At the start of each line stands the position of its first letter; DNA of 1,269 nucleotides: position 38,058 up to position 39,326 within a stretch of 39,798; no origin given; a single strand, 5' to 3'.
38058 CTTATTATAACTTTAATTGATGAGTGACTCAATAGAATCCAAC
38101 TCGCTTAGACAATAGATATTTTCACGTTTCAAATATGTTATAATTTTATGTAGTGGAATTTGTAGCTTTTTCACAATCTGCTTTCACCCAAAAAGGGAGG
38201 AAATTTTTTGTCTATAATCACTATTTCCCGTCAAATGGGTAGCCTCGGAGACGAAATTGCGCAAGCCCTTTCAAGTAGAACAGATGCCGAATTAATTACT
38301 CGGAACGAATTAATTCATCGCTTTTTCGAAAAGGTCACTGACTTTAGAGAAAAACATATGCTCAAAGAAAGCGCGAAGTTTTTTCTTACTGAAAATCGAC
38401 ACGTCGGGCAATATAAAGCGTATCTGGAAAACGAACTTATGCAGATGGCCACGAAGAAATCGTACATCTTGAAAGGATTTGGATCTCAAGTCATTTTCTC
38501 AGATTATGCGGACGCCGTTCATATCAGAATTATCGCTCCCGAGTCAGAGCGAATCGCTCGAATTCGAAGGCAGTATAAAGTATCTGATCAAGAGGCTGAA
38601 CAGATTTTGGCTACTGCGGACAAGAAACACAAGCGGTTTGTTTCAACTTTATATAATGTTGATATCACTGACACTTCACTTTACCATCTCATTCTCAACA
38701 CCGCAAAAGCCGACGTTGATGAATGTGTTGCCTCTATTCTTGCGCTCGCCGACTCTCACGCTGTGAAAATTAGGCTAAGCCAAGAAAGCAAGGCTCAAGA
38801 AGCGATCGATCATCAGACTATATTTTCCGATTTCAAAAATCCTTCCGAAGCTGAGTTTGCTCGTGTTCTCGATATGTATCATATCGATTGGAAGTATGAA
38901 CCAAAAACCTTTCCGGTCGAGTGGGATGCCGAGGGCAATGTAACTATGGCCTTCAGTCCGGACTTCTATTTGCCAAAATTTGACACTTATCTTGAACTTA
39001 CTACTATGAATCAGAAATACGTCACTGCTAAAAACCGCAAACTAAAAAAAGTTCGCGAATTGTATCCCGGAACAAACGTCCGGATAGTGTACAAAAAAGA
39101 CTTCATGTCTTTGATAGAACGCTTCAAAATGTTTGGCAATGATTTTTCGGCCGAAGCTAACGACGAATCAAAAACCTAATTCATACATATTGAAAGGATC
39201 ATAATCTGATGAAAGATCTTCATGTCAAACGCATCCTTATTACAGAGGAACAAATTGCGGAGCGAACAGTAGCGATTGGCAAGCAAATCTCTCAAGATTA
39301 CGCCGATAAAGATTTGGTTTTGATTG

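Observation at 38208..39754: Cytidylate-kinase-like protein fused to a DUF559/Vsr-like nuclease-fold domain, co-oriented with a second HPRT paralog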

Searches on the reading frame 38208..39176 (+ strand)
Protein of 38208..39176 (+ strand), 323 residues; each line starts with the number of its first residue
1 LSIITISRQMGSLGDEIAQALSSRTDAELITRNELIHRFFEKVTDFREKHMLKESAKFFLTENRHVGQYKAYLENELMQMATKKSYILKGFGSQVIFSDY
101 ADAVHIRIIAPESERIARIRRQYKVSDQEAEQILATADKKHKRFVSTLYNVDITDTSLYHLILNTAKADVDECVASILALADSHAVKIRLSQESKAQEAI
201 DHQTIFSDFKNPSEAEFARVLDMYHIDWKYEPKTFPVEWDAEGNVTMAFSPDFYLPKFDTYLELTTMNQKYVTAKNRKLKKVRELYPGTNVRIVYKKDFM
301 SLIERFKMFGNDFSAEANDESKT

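Call 3: search_protein_families(library=pfam, proteins=[window:38208-39176:+], max_evalue=1)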
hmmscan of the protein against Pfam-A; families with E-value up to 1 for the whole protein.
window:38208-39176:+ (323 aa): 5 families
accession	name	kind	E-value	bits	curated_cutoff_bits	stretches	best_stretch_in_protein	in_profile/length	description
PF13189.12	Cytidylate_kin2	-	1.2e-27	97.7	28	1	3-166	1-175/176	Cytidylate kinase-like family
PF13238.12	AAA_18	-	0.0003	21.7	29.4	1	40-123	25-112/128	AAA domain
PF05626.16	DUF790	-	0.0014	17.9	28.8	1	183-283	246-345/387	Protein of unknown function (DUF790)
PF16342.10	DUF4972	-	0.098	13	28.8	0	110-148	85-124/128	Domain of unknown function (DUF4972)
PF24501.1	Ig_TMEM131L_5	-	0.11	12.7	27.8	1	235-267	32-64/66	TMEM131L fifth Ig-like domain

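Call 4: search_protein_families(library=ncbifam, proteins=[window:38208-39176:+], max_evalue=1)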
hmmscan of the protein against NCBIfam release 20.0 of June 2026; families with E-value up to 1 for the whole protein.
window:38208-39176:+ (323 aa): 1 family
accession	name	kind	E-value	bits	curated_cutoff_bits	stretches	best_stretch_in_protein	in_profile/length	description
TIGR02173.1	cyt_kin_arch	equivalog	2e-10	40.9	102.1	1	3-173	2-161/169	(d)CMP kinase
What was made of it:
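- On Bona fide (d)CMP kinase: TIGR02173 scores 40.9 bits against a cut-off of 102.1 (call 4).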

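Call 6: search_solved_structures(query=window:38208-39176:+, max_evalue=1)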
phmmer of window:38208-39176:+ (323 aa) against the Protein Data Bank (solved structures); distinct sequences matched with E-value up to 1: 1.
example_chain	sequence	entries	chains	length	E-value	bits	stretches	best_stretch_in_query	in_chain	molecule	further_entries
3fdi_A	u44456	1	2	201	0.007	19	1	34-183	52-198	uncharacterized protein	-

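Call 7: find_homologous_proteins(query=window:38208-39176:+)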
Query window:38208-39176:+ (323 aa): 1187 proteins with E <= 0.001 among 2128 candidates; the best 120 are listed.
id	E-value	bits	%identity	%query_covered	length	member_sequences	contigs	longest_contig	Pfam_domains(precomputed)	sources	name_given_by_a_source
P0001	1.5e-207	706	100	100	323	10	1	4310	PF13189.13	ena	-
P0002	6.4e-187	638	90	97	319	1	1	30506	PF13189.13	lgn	-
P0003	1.7e-186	637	90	97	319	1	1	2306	PF13189.13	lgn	-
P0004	3.4e-186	636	90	97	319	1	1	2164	PF13189.13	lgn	-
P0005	5.6e-186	635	90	97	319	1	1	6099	PF13189.13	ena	-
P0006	9.3e-138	477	70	95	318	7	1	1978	PF13189.13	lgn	-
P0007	6.0e-137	474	69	96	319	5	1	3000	PF13189.13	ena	-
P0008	2.7e-136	472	68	95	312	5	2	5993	PF13189.13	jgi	-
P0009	4.9e-136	471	66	97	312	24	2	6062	PF13189.13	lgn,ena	-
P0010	5.0e-135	468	68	95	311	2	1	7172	PF13189.13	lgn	-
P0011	6.1e-135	467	68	95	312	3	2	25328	PF13189.13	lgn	-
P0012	1.4e-134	466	68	95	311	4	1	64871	PF13189.13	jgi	-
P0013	3.3e-134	465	66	98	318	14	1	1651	PF13189.13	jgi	-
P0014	3.6e-133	462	68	95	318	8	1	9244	PF13189.13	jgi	-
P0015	7.4e-133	460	68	95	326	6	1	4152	PF13189.13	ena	-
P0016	1.7e-132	459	66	96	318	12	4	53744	PF13189.13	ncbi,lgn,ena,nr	ncbi:MAG: cytidylate kinase family protein [Oscillospiraceae bacterium]|nr:cytidylate kinase family 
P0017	1.9e-132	459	68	95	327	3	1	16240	PF13189.13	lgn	-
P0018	1.2e-131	457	67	96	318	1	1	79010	PF13189.13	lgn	-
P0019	2.0e-131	456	65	95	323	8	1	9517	PF13189.13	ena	-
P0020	3.6e-131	455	66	95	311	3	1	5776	PF13189.13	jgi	-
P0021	5.3e-131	454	66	97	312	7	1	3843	PF13189.13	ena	-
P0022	2.0e-130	452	64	96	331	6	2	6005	PF13189.13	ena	-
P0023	3.4e-130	452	65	96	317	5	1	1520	PF13189.13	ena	-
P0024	4.4e-130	451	66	97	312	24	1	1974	PF13189.13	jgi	-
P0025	1.1e-129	450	66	95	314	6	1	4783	PF13189.13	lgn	-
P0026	4.8e-129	448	64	96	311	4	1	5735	PF13189.13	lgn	-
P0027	1.7e-127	443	63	97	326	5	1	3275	PF13189.13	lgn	-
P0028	3.0e-127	442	66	93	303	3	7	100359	PF13189.13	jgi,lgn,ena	-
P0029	4.6e-127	441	63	97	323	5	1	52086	PF13189.13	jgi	jgi:cytidylate kinase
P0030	6.3e-127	441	63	96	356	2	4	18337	PF13189.13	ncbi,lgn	-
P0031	1.5e-126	440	64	95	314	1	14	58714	PF13189.13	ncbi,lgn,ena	-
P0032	4.3e-126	438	65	95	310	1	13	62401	PF13189.13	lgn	-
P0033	4.4e-126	438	65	93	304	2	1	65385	PF13189.13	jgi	jgi:cytidylate kinase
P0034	2.4e-125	436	64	95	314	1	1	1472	PF13189.13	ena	-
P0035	4.9e-124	432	64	95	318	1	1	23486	PF13189.13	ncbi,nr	ncbi:MAG: cytidylate kinase family protein [Clostridiales bacterium]|nr:cytidylate kinase family pro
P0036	3.7e-123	429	63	95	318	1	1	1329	PF13189.13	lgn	-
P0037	1.6e-122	427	62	93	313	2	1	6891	PF13189.13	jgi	jgi:cytidylate kinase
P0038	1.9e-121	423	61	95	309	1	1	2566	PF13189.13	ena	-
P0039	5.4e-121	422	60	96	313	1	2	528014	PF13189.13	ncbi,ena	-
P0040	1.8e-120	420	61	95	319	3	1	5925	PF13189.13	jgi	jgi:cytidylate kinase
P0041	2.0e-120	420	61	95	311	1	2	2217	PF13189.13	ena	-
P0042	2.1e-120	420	60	96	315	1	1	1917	PF13189.13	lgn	-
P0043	5.0e-120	418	60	95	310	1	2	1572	PF13189.13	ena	-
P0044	2.3e-119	416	59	96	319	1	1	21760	PF13189.13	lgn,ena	-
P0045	2.8e-119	416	60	99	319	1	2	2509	PF13189.13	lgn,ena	-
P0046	3.5e-119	416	60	96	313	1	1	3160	PF13189.13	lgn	-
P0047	4.7e-119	415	60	96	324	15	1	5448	PF13189.13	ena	-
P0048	1.1e-118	414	62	95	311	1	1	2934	PF13189.13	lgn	-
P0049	1.1e-118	414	58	100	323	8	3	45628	PF13189.13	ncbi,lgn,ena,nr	ncbi:MAG: cytidylate kinase-like family protein [Clostridiales bacterium]|nr:cytidylate kinase-like 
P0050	1.7e-118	413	60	96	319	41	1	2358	PF13189.13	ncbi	-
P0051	1.7e-118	413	60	96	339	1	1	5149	PF13189.13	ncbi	-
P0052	3.9e-118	412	61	95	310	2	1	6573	PF13189.13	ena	-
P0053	5.5e-118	412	61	95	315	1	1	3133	PF13189.13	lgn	-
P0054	5.9e-118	412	60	99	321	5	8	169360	PF13189.13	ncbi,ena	-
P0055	6.1e-118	412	61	95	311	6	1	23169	PF13189.13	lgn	-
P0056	6.2e-118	412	59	96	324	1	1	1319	PF13189.13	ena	-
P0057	6.5e-118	411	62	95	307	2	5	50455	PF13189.13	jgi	-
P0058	1.2e-117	411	62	96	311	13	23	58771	PF13189.13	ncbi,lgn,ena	-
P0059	1.6e-117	410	59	99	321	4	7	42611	PF13189.13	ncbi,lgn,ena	-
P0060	2.5e-117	410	58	100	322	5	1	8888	PF13189.13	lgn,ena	-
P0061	4.8e-117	409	59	98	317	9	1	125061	PF13189.13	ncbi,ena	-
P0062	5.3e-117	408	58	96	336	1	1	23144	PF13189.13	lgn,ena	-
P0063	8.7e-117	408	62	95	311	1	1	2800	PF13189.13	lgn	-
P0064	9.9e-117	408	60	97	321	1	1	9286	PF13189.13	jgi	jgi:cytidylate kinase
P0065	1.2e-116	407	59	95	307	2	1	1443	PF13189.13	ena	-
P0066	2.2e-116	406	59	95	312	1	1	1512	PF13189.13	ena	-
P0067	3.0e-116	406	59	95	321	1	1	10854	PF13189.13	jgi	-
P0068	3.4e-116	406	58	99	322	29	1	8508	PF13189.13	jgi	-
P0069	3.5e-116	406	60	96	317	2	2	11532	PF13189.13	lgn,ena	-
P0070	4.4e-116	405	59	96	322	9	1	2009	PF13189.13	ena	-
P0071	9.4e-116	404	60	97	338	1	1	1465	PF13189.13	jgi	-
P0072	9.6e-116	404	60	95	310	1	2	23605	PF13189.13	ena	-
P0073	1.1e-115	404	59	95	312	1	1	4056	PF13189.13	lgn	-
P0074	1.7e-115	404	58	97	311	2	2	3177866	PF13189.13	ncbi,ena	-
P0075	2.3e-115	403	60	95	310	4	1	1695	PF13189.13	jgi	-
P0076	3.1e-115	403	59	96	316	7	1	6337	PF13189.13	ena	-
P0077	3.6e-115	402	58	95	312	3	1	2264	PF13189.13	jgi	jgi:cytidylate kinase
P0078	9.4e-115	401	58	95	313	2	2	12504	PF13189.13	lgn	-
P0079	1.0e-114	401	58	95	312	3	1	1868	PF13189.13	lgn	-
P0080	6.4e-114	398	57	96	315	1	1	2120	PF13189.13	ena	-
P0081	7.4e-114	398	61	95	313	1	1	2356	PF13189.13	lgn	-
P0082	1.1e-113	398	60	95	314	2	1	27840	PF13189.13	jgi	jgi:cytidylate kinase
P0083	1.4e-113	397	60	93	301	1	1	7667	PF13189.13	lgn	-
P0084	1.7e-113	397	59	95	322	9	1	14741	PF13189.13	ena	-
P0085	1.9e-113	397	58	99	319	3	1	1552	PF13189.13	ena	-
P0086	2.3e-113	397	58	96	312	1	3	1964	PF13189.13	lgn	-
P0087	2.3e-113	397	57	98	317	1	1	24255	PF13189.13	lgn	-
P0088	2.3e-113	397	62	93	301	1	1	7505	PF13189.13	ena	-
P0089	5.2e-113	395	59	95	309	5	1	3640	PF13189.13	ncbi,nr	ncbi:MAG: cytidylate kinase-like family protein [Ruminococcaceae bacterium]|nr:cytidylate kinase-lik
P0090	6.4e-113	395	59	95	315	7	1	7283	PF13189.13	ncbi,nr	ncbi:MAG: cytidylate kinase-like family protein [Clostridia bacterium]|nr:cytidylate kinase-like fam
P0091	6.6e-113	395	59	95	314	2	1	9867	PF13189.13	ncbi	ncbi:MAG: cytidylate kinase family protein [Christensenellales bacterium]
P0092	1.0e-112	394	58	96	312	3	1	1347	PF13189.13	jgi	jgi:cytidylate kinase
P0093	1.2e-112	394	59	95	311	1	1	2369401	PF13189.13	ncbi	-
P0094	1.3e-112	394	60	93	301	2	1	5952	PF13189.13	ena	-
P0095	1.7e-112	394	61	93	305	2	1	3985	PF13189.13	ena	-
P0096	2.8e-112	393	57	95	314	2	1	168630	PF13189.13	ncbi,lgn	ncbi:MAG: cytidylate kinase family protein [Christensenellales bacterium]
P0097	2.8e-112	393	59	95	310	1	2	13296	PF13189.13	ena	-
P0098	3.1e-112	393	55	100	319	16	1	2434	PF13189.13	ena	-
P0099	4.9e-112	392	55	100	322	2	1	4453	PF13189.13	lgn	-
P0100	6.6e-112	392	59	95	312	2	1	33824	PF13189.13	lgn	-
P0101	7.1e-112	392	57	96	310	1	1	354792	PF13189.13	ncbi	ncbi:MAG: cytidylate kinase family protein [Christensenellales bacterium]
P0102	8.5e-112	391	59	96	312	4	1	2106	PF13189.13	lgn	-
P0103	8.7e-112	391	58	95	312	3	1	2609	PF13189.13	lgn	-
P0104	1.2e-111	391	57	95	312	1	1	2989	PF13189.13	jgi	jgi:cytidylate kinase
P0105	1.8e-111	390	56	96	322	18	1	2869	PF13189.13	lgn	-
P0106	2.0e-111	390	57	95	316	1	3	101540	PF13189.13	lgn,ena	-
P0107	2.4e-111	390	57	96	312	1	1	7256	PF13189.13,PF13238.13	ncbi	-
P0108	4.2e-111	389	57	96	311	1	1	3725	PF13189.13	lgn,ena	-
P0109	7.9e-111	388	58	95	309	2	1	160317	PF13189.13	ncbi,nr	ncbi:MAG: cytidylate kinase family protein [Clostridiaceae bacterium]|nr:cytidylate kinase family pr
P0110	1.2e-110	388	59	95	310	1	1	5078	PF13189.13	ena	-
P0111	1.7e-110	387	57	98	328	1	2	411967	PF13189.13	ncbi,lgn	-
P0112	2.4e-110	387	58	96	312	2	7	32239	PF13189.13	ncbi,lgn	-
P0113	2.8e-110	386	58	96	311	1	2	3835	PF13189.13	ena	-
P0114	4.6e-110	386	57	96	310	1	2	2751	PF13189.13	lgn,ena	-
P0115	5.1e-110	386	57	95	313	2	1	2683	PF13189.13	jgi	jgi:cytidylate kinase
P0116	1.0e-109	385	60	93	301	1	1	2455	PF13189.13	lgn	-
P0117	1.1e-109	384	57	95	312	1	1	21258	PF13189.13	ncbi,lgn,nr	ncbi:MAG: cytidylate kinase family protein [Eubacteriales bacterium]|nr:cytidylate kinase family pro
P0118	1.4e-109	384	58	95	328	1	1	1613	PF13189.13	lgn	-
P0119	2.6e-109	383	55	95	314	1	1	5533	PF13189.13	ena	-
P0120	3.4e-109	383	54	97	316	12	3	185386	PF13189.13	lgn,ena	-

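Call 11: find_related_loci(query=A1, collection=genome_contigs, flank=6000)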
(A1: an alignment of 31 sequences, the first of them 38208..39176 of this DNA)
Query A1 (323 aa) in genome_contigs; peptide patterns used: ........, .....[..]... (x = any residue, [..] = any of these).
599 stretches matched a pattern (row limit reached: there are more); 582 encode a relative of the query (tblastn E <= 1e-3); the best 80 are kept; 80 distinct loci.
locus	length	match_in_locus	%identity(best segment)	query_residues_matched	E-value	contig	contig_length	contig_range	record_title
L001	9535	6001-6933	67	1-311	1e-144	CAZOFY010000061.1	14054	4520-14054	MAG TPA_asm: uncultured Mageeibacillus sp. isolate SRP192927_co2_642 genome assembly, contig: NODE_7533_length_14054_cov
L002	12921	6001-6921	67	1-307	7e-141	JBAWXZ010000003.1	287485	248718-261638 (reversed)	MAG: Eubacteriales bacterium isolate ELA076 MAG076_3, whole genome shotgun sequence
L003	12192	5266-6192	66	3-311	2e-140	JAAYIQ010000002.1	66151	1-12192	MAG: Clostridiaceae bacterium isolate AS10tlH2TH_129 1491_AS10, whole genome shotgun sequence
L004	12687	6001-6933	66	1-311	2e-140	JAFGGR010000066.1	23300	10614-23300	MAG: Clostridiales bacterium isolate Zod_Metabat.14 k87_3849987, whole genome shotgun sequence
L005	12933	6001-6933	63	1-311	2e-136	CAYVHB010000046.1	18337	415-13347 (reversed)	MAG TPA_asm: uncultured Oscillospiraceae bacterium isolate SRP263991_co4_306 genome assembly, contig: NODE_4249_length_1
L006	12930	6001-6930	60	1-310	4e-130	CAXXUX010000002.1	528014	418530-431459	MAG: uncultured Saccharofermentans sp. isolate 009b34df-6986-4c74-874c-2c53a54848ac genome assembly, contig: contig_2, w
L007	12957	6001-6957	59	1-320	1e-125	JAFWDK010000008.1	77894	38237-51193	MAG: Clostridiales bacterium isolate RGIG5638 Sheep_Duodenum-3__c124018, whole genome shotgun sequence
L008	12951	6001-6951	58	1-320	1e-125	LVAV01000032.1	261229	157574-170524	MAG: Clostridiales bacterium Firm_16 _contig_19226, whole genome shotgun sequence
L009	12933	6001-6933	58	1-312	5e-125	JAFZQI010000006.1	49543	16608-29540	MAG: Clostridiales bacterium isolate RGIG8001 Water_buffalos_Rumen-1__c100960, whole genome shotgun sequence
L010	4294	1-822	64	33-306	2e-123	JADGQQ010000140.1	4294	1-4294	MAG: Clostridia bacterium isolate Chersky_828 k127_21979784, whole genome shotgun sequence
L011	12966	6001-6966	57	1-322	1e-120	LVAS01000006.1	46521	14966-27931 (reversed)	MAG: Clostridiales bacterium Firm_13 _contig_134240, whole genome shotgun sequence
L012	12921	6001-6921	59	1-308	8e-121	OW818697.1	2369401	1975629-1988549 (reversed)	metagenome genome assembly, chromosome: 1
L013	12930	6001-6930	57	1-308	3e-120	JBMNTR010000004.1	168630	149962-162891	MAG: Christensenellales bacterium isolate SBF912SR4HQ0005 scaffold_139_c1, whole genome shotgun sequence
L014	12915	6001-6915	58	1-306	4e-120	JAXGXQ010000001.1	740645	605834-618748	MAG: Clostridia bacterium isolate AnMBR.bin494 bin494_1, whole genome shotgun sequence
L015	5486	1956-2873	60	1-307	4e-120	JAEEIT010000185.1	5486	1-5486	MAG: Clostridia bacterium isolate Tb.RUG.152 k141_11126202_flag=0_multi=38.3585_len=5486, whole genome shotgun sequence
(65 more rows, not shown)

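Call 24: search_protein_families(library=padloc, proteins=[window:38208-39176:+], max_evalue=1)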
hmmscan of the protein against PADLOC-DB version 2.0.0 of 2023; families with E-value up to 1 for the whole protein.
window:38208-39176:+ (323 aa): 2 families
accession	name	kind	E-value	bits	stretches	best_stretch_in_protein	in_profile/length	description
PDLC02905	pVip-kinase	-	0.00036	17.9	1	112-179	106-170/474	Viperin-kinase fusion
PDLC01150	HEAT_CxxC_PDDEXK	-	0.00078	16.8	1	247-287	222-259/288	HEAT_CxxC_PD-DEXK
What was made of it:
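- There are weak PADLOC hits (pVip-kinase 3.6e-4, HEAT_CxxC_PDDEXK 2.7e-4; call 24).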

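Call 25: search_protein_families(library=phrogs, proteins=[window:38208-39176:+], max_evalue=1)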
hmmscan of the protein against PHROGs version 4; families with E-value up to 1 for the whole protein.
window:38208-39176:+ (323 aa): 11 families
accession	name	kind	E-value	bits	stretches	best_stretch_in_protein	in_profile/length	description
phrog_29548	-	unknown function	1.9e-11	45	1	3-182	5-203/210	-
phrog_22215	-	unknown function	5e-07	30.7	1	209-309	217-313/324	-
phrog_9019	-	DNA, RNA and nucleotide metabolism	1.1e-06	29.7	1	189-271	34-115/160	Holliday junction resolvase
phrog_15137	-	DNA, RNA and nucleotide metabolism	1.5e-06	29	1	201-280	123-202/236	endonuclease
phrog_945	-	DNA, RNA and nucleotide metabolism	2.5e-05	25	1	207-303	12-98/145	endonuclease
phrog_21138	-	unknown function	5.3e-05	24.9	1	208-302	14-107/198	-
phrog_37823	-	unknown function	0.036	15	1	119-200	43-126/247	-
phrog_7968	-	unknown function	0.054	14.6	0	290-319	5-34/54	-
phrog_3679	-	unknown function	0.089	14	1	169-225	17-73/88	-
phrog_21671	-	unknown function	0.16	12.7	1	121-210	92-176/183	-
phrog_9925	-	unknown function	0.29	12.4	0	141-221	11-92/97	-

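Call 26: predict_structure(alignment_id=A2)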
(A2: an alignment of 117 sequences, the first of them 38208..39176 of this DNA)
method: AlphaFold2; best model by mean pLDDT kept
length: 323 residues; sequences in the alignment: 117
mean_pLDDT: 87.9   pTM: 0.79
mean pLDDT of the five models: 87.9, 86.2, 85.7, 84.3, 82.7
residues with pLDDT >= 90: 184; 70-90: 110; 50-70: 15; < 50: 14
segments of 3 or more residues with pLDDT < 50: 310-323
pLDDT, mean of each block of 10 residues (from residue 1): 94 98 96 93 93 95 93 95 94 96 97 98 98 96 95 96 98 97 91 83 73 83 86 86 87 88 83 85 87 79 59 38 34
secondary structure, 60 per line:
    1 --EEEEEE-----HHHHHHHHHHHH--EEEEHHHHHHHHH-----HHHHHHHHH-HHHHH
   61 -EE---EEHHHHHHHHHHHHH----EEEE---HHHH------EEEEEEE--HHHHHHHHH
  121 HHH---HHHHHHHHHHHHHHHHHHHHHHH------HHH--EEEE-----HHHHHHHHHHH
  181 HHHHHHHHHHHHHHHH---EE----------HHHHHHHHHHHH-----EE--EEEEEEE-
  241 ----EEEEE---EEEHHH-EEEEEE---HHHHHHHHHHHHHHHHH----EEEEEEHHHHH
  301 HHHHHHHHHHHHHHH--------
elements in order: E3-8 H14-25 E28-31 H32-40 H46-54 H56-60 H69-81 E86-89 H93-96 E103-109 H112-123 H127-149 E161-164 H170-196 H212-223 E233-239 E245-249 E253-255 E260-265 H269-285 E290-295 H296-315
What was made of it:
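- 38208..38762 (+): CK-like domain (residues 1-185): Cytidylate_kin2 / PF13189 P-loop-kinase fold with a Lys-less loop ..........; proposed nucleotide-sensing domain. The (d)CMP kinase equivalog TIGR02173 scores 40.9 bits against a cut-off of 102 (call 4). pLDDT is above 93 (call 26).
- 38763..38831 (+): Linker (residues 186-208): end of a long helix plus a variable segment. Helix 170-196 in the AlphaFold model (call 26).
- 39123..39179 (+): Variable, low-confidence C-terminal tail (residues 306-323) and TAA stop. pLDDT below 50 for residues 310-323 (call 26).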

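Call 41: find_related_loci(query=A1, collection=viral_contigs, flank=5000)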
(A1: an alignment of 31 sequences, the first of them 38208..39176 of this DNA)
Query A1 (323 aa) in viral_contigs; peptide patterns used: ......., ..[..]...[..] (x = any residue, [..] = any of these).
143 stretches matched a pattern, but none encodes a relative of the query by tblastn (E <= 1e-3).

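Call 42: search_dna_similar(query=window:38208-39176:+, collection=plasmids, mode=protein, max_evalue=0.001)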
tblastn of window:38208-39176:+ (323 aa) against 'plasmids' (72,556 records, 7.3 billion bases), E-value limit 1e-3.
Records with a match: 5; places in all: 5; records where one place covers at least 80% of the query: 0.
Best place of each record, by identity: <60% 5.
By first word of the organism name: Thermomicrobium 1; Ruminococcus 1; Fusobacterium 1; [Eubacterium] 1; Lachnospira 1.
By predicted mobility (MOB-suite, as given by PLSDB): non-mobilizable 4; conjugative 1.
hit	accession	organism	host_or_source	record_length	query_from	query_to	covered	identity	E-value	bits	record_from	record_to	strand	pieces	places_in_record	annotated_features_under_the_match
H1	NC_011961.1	Thermomicrobium roseum DSM 5159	-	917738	209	320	35%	46.4%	3e-28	122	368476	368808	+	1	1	hpt: hypoxanthine phosphoribosyltransferase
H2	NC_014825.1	Ruminococcus albus 7 = DSM 20455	-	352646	3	179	55%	26.6%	8e-6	55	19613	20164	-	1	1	cytidylate kinase-like family protein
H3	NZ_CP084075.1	Fusobacterium vincentii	-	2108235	3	180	55%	25.0%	3e-4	50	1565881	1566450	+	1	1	none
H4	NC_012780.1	[Eubacterium] eligens ATCC 27750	-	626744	3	174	53%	22.8%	8e-4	49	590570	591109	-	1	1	cytidylate kinase-like family protein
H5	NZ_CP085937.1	Lachnospira eligens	-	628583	3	174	53%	22.8%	8e-4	49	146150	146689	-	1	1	cytidylate kinase-like family protein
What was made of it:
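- The module is absent from viral contigs and ordinary plasmids (calls 41, 42). There are no relatives on IMG/VR viral contigs (call 41) and none on plasmids except a 918-kb Thermomicrobium replicon (call 42).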
